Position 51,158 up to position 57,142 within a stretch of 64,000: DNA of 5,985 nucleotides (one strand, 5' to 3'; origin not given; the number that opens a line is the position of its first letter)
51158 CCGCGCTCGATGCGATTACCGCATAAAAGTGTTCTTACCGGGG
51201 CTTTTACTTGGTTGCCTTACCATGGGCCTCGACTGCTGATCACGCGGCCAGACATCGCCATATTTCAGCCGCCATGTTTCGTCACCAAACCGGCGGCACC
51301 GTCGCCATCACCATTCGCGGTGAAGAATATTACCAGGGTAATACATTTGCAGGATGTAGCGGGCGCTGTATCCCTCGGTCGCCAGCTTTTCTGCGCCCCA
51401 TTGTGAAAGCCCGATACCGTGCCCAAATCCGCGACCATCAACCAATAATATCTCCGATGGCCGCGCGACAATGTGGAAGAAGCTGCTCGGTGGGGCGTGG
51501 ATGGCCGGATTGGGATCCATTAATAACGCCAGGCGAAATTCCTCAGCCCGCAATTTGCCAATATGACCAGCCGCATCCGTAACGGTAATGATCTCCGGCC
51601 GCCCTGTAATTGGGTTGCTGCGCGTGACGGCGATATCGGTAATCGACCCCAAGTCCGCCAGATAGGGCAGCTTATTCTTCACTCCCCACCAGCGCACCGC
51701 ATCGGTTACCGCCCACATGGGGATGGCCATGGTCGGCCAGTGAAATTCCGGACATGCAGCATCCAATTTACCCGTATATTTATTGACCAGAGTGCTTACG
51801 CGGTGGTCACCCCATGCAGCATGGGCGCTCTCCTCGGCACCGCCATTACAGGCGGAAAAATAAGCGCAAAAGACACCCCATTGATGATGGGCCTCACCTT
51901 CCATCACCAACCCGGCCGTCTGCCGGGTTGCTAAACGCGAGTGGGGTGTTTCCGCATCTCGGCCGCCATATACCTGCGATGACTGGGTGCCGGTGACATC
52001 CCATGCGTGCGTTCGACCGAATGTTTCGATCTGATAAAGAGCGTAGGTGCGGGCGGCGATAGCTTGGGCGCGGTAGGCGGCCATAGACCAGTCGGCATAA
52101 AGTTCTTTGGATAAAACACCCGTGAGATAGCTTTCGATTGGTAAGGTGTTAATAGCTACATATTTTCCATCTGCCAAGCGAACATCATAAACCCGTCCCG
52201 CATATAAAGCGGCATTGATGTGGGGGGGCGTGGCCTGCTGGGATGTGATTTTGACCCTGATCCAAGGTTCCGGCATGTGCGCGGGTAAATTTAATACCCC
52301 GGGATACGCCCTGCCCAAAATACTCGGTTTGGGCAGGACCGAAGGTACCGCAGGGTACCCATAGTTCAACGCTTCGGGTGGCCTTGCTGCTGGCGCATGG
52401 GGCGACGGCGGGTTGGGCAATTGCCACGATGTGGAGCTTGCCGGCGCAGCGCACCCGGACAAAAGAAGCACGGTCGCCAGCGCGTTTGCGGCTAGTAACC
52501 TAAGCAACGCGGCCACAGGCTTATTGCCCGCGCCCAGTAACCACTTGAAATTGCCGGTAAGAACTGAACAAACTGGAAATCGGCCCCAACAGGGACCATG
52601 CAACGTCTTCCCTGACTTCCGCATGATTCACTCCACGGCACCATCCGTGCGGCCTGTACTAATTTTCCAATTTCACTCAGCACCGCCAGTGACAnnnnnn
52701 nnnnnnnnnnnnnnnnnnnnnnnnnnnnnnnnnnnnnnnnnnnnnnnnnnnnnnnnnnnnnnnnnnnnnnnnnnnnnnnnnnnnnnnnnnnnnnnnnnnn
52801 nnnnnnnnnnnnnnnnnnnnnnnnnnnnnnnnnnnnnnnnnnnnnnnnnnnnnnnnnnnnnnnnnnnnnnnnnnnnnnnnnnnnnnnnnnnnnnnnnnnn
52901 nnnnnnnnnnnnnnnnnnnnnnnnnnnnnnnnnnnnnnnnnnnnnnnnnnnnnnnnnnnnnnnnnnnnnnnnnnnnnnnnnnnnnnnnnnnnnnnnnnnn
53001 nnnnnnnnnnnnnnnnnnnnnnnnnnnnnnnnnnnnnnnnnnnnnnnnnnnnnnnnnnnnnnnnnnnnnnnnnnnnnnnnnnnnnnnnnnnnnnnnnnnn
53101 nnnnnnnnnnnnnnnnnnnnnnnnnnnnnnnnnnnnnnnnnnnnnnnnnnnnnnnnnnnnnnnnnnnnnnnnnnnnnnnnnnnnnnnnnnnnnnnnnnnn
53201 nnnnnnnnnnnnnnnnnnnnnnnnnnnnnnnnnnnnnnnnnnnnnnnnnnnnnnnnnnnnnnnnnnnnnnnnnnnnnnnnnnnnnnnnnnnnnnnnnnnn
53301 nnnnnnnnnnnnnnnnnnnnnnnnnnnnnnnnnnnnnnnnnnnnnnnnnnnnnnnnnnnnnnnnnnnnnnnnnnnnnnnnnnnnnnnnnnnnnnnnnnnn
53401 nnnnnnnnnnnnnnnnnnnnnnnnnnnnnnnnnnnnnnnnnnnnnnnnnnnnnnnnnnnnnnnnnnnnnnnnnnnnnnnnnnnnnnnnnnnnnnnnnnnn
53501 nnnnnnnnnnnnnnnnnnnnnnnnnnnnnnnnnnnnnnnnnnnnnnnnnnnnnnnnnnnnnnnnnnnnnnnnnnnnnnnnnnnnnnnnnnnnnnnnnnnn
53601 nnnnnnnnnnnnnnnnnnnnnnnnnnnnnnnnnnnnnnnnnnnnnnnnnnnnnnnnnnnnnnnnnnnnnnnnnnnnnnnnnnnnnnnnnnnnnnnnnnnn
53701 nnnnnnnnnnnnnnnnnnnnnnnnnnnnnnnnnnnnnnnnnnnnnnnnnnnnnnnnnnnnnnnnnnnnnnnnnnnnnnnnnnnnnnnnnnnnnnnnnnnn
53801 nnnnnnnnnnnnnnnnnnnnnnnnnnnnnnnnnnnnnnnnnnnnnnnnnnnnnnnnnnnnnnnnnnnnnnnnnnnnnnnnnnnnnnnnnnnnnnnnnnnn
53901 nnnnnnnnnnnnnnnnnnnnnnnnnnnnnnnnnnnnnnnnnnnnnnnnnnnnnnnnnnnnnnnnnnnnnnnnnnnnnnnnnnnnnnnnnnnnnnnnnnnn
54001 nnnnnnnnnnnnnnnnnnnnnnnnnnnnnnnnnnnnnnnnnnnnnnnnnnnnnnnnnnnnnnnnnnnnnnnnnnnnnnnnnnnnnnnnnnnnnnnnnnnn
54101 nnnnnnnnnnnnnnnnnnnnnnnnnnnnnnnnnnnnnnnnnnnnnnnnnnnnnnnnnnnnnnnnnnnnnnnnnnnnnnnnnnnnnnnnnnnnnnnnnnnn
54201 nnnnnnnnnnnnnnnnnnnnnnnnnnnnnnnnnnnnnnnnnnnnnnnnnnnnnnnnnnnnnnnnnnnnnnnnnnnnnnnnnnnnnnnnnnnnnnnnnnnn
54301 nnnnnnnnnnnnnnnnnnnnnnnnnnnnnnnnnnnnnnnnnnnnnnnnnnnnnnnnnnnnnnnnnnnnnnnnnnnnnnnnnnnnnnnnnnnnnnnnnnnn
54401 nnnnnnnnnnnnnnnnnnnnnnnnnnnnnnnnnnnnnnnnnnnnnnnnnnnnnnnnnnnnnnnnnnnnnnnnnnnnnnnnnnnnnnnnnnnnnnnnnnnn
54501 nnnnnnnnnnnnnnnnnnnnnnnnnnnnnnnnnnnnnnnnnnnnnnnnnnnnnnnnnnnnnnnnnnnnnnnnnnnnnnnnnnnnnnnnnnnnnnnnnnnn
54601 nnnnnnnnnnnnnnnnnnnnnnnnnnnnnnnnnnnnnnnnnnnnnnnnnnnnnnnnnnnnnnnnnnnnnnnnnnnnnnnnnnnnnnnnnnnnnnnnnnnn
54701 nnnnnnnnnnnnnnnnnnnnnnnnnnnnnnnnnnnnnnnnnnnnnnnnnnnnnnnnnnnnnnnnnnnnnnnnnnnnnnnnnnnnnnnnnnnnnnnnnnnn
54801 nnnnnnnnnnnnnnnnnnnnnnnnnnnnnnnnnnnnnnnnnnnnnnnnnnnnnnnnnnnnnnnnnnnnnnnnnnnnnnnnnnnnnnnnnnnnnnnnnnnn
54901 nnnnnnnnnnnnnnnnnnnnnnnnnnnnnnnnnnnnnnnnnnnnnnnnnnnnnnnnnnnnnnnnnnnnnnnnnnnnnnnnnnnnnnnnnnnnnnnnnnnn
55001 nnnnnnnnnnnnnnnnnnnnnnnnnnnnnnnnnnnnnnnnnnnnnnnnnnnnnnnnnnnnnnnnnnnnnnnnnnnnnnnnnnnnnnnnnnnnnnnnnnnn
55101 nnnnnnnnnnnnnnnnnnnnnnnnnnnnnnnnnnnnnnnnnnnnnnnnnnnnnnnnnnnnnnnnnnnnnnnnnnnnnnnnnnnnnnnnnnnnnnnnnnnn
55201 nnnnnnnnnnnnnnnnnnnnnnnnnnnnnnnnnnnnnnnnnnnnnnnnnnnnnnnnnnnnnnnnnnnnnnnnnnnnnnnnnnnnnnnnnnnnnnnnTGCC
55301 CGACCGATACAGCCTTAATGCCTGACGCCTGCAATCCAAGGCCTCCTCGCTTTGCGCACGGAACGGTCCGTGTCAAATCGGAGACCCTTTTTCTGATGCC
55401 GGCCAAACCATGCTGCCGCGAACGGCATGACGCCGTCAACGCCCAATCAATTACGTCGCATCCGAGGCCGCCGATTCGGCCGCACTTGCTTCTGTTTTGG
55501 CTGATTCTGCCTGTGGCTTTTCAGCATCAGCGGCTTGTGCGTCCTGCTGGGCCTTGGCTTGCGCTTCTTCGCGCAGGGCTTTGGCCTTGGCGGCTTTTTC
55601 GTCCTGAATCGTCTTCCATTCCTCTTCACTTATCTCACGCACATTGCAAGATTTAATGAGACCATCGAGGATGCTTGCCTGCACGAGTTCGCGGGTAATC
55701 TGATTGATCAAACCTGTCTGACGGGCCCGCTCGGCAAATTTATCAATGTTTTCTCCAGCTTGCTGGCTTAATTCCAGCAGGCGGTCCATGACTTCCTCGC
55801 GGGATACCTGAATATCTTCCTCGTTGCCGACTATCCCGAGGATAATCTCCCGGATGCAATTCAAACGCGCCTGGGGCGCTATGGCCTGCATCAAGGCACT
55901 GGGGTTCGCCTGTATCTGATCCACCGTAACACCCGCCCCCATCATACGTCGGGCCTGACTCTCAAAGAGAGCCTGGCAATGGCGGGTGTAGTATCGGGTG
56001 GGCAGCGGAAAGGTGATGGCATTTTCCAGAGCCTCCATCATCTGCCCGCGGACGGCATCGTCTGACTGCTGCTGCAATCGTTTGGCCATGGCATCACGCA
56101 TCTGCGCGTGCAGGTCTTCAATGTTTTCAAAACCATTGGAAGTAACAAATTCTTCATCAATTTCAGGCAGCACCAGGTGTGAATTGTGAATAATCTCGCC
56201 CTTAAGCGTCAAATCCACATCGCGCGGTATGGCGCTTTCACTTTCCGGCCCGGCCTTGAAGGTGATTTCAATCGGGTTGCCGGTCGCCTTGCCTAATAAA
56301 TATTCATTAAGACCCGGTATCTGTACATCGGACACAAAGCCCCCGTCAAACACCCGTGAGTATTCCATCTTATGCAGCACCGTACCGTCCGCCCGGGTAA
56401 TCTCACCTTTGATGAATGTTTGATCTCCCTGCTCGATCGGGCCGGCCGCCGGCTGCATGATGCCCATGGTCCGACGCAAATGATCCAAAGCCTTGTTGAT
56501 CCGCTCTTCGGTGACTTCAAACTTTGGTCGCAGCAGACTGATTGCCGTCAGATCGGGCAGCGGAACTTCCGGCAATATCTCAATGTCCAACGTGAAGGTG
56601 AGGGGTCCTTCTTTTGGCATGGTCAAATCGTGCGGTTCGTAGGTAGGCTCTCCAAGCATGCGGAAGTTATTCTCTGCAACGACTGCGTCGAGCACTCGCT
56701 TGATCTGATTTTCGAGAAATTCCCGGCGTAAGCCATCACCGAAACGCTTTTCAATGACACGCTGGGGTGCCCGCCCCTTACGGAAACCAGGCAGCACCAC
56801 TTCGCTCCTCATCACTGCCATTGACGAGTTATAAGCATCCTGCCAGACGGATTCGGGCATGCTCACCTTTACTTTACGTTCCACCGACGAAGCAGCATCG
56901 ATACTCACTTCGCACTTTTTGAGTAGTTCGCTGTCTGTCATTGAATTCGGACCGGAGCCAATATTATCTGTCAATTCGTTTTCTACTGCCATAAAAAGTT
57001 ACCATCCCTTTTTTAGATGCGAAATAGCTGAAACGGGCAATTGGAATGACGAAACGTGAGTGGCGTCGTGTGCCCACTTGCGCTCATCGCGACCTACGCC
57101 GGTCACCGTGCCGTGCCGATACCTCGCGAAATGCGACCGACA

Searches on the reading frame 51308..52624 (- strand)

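Call 80: search_protein_families(library=pfam, proteins=[window:51308-52624:-], max_evalue=0.001)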
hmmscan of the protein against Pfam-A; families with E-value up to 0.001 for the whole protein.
window:51308-52624:- (438 aa): 1 family
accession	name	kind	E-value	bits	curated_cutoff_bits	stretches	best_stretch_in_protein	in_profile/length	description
PF08486.15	SpoIID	-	3.5e-21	76.1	23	1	152-241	2-95/97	Stage II sporulation protein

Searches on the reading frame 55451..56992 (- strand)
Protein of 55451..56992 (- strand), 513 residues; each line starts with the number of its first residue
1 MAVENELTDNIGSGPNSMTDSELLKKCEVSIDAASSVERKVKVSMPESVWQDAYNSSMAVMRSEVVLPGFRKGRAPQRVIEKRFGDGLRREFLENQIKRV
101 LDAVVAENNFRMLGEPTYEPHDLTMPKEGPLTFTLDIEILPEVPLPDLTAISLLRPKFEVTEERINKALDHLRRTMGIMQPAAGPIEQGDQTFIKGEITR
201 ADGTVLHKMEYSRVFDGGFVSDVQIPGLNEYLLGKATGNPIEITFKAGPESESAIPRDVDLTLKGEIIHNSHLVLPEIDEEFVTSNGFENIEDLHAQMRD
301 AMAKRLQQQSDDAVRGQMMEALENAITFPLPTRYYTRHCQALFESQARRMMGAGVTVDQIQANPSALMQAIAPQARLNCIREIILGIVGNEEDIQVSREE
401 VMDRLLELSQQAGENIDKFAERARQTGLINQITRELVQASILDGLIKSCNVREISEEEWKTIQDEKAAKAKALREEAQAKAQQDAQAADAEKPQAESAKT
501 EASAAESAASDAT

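Call 80: search_protein_families(library=pfam, proteins=[window:55451-56992:-], max_evalue=0.001)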
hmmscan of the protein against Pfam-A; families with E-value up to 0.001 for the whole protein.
window:55451-56992:- (513 aa): 2 families
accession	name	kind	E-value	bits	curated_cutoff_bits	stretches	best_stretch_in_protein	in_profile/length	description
PF05697.18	Trigger_N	-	1.9e-31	109.7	22.2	1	28-172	2-144/144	Bacterial trigger factor protein (TF)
PF05698.19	Trigger_C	-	1.9e-14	54.4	22.7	1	291-445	2-160/162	Bacterial trigger factor protein (TF) C-terminus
